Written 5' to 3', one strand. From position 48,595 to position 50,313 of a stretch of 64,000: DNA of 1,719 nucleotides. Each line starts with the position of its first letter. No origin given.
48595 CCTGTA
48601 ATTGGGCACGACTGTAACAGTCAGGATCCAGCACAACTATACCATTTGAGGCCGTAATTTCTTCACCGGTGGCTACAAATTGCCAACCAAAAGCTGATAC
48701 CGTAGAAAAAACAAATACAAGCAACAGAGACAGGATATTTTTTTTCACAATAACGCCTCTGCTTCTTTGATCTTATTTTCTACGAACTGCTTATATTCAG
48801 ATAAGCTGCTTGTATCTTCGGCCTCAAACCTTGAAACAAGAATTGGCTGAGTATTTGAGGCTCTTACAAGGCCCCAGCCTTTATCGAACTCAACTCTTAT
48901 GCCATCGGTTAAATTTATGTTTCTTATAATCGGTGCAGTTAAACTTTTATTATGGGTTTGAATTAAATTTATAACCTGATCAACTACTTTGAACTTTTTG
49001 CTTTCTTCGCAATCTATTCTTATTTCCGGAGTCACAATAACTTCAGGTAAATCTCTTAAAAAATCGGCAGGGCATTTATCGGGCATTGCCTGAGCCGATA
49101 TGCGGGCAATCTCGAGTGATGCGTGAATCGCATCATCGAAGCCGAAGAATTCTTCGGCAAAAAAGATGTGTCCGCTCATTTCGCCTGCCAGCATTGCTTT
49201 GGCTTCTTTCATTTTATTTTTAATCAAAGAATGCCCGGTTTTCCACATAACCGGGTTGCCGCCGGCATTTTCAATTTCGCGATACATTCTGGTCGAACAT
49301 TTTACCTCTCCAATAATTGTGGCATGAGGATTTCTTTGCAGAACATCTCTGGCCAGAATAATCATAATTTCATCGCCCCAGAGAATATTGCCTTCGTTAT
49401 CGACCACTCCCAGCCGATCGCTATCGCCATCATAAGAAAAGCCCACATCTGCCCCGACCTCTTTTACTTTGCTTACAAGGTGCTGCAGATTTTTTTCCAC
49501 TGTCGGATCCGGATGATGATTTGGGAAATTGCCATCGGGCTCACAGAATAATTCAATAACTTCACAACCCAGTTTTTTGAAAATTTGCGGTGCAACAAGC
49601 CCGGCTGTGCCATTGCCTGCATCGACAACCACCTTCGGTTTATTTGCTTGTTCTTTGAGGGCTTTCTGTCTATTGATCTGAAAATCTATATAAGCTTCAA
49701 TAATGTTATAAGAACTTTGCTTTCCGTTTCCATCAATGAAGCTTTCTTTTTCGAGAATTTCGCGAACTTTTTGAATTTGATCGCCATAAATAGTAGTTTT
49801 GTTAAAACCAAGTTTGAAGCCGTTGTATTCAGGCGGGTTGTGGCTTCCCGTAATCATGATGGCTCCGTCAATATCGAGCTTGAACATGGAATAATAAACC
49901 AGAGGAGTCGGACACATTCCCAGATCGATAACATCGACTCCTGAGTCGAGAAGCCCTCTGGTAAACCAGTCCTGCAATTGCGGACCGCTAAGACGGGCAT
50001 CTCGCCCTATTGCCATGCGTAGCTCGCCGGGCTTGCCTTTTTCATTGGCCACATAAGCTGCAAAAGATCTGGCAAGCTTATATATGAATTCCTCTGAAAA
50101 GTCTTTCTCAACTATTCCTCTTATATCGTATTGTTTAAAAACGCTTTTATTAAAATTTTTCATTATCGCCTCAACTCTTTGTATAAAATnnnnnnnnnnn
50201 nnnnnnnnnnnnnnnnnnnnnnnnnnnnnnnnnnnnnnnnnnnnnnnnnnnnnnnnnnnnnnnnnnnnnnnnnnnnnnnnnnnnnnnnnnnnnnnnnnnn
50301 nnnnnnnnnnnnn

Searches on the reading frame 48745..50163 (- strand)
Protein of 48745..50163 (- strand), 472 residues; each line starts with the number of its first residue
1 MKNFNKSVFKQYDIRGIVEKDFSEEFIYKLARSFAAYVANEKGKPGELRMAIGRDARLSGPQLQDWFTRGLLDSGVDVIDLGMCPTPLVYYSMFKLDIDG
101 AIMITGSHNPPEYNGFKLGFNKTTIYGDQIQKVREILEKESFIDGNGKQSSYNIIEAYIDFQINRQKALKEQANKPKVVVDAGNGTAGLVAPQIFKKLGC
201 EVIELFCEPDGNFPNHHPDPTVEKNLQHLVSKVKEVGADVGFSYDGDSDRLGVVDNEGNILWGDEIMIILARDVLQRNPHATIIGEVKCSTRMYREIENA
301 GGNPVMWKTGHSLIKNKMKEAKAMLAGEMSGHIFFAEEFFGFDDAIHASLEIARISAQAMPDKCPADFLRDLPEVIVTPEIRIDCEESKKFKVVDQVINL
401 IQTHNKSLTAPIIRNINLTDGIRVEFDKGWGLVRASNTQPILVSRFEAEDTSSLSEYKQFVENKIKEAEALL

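Call 23: search_protein_families(library=pfam, proteins=[window:48745-50163:-], max_evalue=0.0001)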
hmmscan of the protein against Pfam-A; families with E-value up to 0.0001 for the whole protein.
window:48745-50163:- (472 aa): 4 families
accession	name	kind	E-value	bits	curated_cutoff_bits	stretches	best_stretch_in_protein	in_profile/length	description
PF02878.22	PGM_PMM_I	-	1.5e-37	128.8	22.5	1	8-142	3-136/138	Phosphoglucomutase/phosphomannomutase, alpha/beta/alpha domain I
PF02879.22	PGM_PMM_II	-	4.4e-28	98.3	29.3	1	157-258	2-103/103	Phosphoglucomutase/phosphomannomutase, alpha/beta/alpha domain II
PF02880.22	PGM_PMM_III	-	6e-23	81.6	20.7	1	262-359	1-100/115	Phosphoglucomutase/phosphomannomutase, alpha/beta/alpha domain III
PF00408.26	PGM_PMM_IV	-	7.1e-11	42.5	23.1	1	380-462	1-66/68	Phosphoglucomutase/phosphomannomutase, C-terminal domain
